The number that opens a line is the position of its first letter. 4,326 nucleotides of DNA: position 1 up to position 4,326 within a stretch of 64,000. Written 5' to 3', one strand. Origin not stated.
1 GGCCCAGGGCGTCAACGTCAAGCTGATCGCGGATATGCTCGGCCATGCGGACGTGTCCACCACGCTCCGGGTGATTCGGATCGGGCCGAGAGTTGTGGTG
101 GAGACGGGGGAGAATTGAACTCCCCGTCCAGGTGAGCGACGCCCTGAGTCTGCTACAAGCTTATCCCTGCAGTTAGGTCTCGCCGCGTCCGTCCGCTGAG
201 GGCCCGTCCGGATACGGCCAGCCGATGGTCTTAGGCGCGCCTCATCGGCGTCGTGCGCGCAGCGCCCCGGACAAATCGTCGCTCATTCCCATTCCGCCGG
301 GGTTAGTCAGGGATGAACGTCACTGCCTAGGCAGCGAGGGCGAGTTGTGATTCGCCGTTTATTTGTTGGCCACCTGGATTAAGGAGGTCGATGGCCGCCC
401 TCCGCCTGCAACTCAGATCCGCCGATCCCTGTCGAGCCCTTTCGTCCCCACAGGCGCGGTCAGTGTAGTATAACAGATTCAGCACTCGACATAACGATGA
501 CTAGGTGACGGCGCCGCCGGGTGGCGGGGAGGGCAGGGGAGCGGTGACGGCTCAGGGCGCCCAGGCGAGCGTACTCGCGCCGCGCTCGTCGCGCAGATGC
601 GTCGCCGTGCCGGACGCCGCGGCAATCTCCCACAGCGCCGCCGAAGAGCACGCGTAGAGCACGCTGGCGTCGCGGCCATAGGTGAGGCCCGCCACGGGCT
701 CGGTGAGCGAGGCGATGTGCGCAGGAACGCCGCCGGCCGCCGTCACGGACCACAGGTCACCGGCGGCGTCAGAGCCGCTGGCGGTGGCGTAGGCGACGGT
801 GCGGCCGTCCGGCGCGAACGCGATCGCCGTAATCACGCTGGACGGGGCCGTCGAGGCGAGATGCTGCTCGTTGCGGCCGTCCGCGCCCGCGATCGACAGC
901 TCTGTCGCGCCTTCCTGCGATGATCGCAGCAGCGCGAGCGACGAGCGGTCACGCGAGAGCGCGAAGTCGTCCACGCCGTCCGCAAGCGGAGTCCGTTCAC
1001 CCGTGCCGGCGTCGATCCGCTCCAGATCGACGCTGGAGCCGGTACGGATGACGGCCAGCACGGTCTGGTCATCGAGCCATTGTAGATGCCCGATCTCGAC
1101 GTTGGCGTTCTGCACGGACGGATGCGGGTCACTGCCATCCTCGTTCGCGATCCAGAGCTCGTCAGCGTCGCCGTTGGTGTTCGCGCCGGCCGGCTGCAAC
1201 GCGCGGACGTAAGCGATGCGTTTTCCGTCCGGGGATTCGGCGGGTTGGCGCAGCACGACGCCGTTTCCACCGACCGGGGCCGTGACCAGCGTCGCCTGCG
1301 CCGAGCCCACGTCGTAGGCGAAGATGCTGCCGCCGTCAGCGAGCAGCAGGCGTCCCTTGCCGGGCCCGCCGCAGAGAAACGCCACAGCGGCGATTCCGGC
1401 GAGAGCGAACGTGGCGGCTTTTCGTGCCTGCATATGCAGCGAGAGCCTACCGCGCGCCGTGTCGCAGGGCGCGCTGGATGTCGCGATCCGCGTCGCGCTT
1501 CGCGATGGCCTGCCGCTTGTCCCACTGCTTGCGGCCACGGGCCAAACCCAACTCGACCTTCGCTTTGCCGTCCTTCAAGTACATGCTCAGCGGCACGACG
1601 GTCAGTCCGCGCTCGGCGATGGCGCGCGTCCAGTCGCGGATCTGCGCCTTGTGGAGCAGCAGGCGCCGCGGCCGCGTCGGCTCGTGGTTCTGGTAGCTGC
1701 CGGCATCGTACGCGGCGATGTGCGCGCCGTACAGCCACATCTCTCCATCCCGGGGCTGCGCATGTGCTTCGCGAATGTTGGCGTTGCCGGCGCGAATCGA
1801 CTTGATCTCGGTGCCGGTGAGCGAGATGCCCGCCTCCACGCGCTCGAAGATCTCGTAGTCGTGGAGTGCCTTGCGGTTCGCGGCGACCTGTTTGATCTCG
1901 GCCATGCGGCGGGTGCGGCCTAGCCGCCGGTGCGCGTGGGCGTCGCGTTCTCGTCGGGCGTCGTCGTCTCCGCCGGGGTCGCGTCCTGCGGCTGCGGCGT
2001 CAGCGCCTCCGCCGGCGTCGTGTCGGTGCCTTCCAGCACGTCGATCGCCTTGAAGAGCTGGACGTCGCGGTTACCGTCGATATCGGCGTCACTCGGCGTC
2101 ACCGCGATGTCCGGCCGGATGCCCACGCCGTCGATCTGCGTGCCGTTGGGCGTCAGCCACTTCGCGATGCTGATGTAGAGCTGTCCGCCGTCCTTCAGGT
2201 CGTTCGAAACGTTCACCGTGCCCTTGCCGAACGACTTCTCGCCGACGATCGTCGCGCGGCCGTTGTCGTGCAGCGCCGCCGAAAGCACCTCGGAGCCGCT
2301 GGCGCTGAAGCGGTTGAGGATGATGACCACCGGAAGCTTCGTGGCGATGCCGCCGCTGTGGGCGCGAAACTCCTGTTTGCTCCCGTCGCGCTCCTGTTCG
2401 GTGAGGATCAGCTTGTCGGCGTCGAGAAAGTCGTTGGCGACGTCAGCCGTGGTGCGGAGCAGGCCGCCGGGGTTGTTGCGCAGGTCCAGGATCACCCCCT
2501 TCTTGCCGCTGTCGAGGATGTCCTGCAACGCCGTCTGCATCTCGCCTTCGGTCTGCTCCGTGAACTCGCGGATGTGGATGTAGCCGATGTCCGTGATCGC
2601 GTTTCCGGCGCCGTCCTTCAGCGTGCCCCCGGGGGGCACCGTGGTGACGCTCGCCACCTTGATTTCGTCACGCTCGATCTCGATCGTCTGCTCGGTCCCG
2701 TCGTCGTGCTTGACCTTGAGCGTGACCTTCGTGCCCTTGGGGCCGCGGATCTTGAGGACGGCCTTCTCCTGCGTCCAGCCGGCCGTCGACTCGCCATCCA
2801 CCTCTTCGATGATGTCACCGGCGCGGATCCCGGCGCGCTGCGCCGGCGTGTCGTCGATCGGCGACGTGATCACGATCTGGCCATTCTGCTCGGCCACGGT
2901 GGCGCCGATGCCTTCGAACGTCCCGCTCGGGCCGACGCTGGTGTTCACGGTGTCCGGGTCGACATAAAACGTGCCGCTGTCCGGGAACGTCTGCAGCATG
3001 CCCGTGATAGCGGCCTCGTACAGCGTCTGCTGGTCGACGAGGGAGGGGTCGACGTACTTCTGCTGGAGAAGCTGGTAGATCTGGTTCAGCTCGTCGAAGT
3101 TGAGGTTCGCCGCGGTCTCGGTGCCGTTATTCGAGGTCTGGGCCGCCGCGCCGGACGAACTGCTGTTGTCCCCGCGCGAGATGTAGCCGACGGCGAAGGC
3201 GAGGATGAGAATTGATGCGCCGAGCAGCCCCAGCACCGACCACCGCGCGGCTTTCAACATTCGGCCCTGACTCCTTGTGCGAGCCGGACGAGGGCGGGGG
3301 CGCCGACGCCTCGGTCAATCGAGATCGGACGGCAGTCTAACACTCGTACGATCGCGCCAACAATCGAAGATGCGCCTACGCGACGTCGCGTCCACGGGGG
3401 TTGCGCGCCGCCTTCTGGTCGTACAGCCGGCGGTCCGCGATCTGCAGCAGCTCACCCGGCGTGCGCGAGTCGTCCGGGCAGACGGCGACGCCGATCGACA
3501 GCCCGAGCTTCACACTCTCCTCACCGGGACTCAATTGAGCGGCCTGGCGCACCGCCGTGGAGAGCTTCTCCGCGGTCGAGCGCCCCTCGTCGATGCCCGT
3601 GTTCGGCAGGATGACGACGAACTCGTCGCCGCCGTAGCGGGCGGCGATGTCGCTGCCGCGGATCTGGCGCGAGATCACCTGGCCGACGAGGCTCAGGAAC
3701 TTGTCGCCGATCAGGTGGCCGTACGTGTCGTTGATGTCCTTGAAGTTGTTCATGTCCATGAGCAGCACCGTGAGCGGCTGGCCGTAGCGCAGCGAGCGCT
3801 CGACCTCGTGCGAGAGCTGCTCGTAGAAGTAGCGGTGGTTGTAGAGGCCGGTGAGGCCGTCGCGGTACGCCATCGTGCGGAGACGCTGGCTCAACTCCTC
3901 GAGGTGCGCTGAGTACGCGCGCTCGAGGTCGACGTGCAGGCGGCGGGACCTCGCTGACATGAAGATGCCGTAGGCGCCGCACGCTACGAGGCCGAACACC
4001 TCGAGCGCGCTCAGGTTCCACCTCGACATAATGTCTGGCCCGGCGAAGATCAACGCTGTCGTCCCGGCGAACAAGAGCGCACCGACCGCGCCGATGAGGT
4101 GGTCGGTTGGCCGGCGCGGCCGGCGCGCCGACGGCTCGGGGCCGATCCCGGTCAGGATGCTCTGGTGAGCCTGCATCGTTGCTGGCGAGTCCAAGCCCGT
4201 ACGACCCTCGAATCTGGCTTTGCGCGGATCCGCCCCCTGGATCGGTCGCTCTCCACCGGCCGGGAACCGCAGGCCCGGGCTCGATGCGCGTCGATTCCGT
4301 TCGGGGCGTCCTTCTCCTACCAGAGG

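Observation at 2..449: Integrase 3' fragment overlapping the tmRNA 3' end, likely the attL junction of an element integrated in ssrA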

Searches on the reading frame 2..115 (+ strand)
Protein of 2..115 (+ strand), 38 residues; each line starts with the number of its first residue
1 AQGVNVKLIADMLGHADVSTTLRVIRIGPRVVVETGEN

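Call 8: search_protein_families(library=pfam, proteins=[window:2-115:+], max_evalue=10)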
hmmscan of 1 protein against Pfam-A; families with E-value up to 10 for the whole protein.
seq(38 aa): 1 family
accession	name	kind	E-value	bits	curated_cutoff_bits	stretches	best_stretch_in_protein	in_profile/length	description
PF00589.27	Phage_integrase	-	0.016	15.5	27.1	1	2-21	143-162/172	Phage integrase family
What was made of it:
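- On Tyrosine recombinase / phage integrase (PF00589): The fragment matches profile positions 143-162 of 172 (E 0.016, below the gathering score; call 8).
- Checked: Pfam PF00589 alone is weak (E 0.016, profile positions 143-162 of 172, below the gathering score; call 8).
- Pfam profile positions 163-172, which hold the nucleophile, are unmatched (call 8).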

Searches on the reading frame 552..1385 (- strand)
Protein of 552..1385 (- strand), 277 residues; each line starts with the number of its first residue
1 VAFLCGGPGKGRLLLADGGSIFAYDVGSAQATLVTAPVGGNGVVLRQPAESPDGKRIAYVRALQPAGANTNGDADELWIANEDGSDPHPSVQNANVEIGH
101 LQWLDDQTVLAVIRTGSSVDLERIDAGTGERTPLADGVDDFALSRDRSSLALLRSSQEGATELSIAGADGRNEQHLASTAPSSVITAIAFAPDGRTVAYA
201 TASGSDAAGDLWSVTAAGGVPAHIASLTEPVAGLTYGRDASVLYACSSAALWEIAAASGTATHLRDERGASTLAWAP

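Call 11: find_encoding_contigs(protein=window:552-1385:-, flank=10000, max_places=10)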
Protein window:552-1385:- (277 aa): no gene with exactly this product is on record in the collection.

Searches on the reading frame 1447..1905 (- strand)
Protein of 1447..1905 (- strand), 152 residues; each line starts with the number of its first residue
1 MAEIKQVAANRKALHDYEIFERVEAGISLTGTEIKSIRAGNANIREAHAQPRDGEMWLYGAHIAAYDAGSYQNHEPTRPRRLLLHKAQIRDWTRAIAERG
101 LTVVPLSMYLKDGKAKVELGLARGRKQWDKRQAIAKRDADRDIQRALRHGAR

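Call 7: find_encoding_contigs(protein=window:1447-1905:-, flank=10000, max_places=10)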
Protein window:1447-1905:- (152 aa): 1 contig read that carries it; 1 place shown.
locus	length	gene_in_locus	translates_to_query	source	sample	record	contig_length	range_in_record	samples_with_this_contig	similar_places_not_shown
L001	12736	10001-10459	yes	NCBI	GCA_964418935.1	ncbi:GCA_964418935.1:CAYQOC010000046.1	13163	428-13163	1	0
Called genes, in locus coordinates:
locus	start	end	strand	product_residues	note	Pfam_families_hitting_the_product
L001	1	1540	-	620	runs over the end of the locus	PF01558:POR, PF01855:POR_N, PF17147:PFOR_II (faint)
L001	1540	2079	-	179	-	PF00571:CBS (weak)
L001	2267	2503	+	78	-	PF01037:AsnC_trans_reg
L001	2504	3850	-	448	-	PF00202:Aminotran_3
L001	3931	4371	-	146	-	PF13428:TPR_14 (faint), PF21033:RMD1-3 (weak), PF14559:TPR_19 (faint), PF13414:TPR_11 (faint), PF13431:TPR_17 (faint)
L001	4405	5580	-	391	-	PF01699:Na_Ca_ex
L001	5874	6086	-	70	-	-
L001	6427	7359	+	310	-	PF00226:DnaJ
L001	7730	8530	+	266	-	PF00990:GGDEF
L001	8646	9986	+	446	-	PF22694:CtpB_N-like, PF00595:PDZ, PF13180:PDZ_2, PF17820:PDZ_6, PF03572:Peptidase_S41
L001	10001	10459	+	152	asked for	PF01668:SmpB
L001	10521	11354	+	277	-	PF26549:Tricorn_N (faint), PF07676:PD40 (faint), PF25174:Beta-prop_THOC3 (weak)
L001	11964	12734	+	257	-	?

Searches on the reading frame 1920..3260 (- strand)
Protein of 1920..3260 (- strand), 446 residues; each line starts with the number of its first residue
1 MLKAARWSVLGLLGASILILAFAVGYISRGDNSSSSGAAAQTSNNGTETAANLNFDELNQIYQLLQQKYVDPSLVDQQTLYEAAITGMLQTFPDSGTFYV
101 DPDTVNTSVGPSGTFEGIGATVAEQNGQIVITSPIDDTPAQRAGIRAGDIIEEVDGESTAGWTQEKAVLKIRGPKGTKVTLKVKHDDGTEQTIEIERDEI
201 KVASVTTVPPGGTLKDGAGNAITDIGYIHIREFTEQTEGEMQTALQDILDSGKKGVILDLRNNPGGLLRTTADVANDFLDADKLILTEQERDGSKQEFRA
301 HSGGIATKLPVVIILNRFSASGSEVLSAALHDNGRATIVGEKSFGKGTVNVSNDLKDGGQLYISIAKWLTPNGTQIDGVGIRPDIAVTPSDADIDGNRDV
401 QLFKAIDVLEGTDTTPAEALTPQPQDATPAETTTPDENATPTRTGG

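Call 24: find_encoding_contigs(protein=window:1920-3260:-, flank=10000, max_places=10)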
Protein window:1920-3260:- (446 aa): no gene with exactly this product is on record in the collection.
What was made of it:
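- Tried and rejected: The window's propeller and protease proteins are not on record (calls 11, 24).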

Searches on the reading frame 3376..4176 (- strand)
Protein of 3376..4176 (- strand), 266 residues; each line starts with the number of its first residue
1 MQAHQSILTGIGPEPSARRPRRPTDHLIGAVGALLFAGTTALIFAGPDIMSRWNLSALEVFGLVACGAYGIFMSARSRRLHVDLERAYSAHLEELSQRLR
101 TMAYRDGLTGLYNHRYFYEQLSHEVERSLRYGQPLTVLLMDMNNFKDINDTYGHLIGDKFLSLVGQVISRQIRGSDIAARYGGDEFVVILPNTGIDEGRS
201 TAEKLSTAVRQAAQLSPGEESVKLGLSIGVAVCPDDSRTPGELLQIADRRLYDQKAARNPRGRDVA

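Call 32: find_encoding_contigs(protein=window:3376-4176:-, flank=10000, max_places=10)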
Protein window:3376-4176:- (266 aa): 2 contigs read that carry it; 2 places shown.
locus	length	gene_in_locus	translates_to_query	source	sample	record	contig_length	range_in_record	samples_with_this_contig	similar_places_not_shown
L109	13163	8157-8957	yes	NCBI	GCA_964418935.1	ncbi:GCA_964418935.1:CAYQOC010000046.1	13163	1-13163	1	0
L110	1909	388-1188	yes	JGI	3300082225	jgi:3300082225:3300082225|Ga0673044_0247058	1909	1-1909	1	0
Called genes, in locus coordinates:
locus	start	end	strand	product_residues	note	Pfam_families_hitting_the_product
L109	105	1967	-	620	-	PF01558:POR, PF01855:POR_N, PF17147:PFOR_II (faint)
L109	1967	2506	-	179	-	PF00571:CBS (weak)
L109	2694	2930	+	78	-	PF01037:AsnC_trans_reg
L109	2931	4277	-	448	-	PF00202:Aminotran_3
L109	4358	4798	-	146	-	PF13428:TPR_14 (faint), PF21033:RMD1-3 (weak), PF14559:TPR_19 (faint), PF13414:TPR_11 (faint), PF13431:TPR_17 (faint)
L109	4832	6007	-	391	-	PF01699:Na_Ca_ex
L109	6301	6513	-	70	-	-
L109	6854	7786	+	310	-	PF00226:DnaJ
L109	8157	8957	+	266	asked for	PF00990:GGDEF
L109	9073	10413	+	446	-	PF22694:CtpB_N-like, PF00595:PDZ, PF13180:PDZ_2, PF17820:PDZ_6, PF03572:Peptidase_S41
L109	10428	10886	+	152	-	PF01668:SmpB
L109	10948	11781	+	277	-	PF26549:Tricorn_N (faint), PF07676:PD40 (faint), PF25174:Beta-prop_THOC3 (weak)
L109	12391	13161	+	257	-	?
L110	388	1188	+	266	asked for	PF00990:GGDEF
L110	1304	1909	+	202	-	?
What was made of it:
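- Tried and rejected: A 50-200 kb contig that also carries them was never returned (calls 7, 32).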
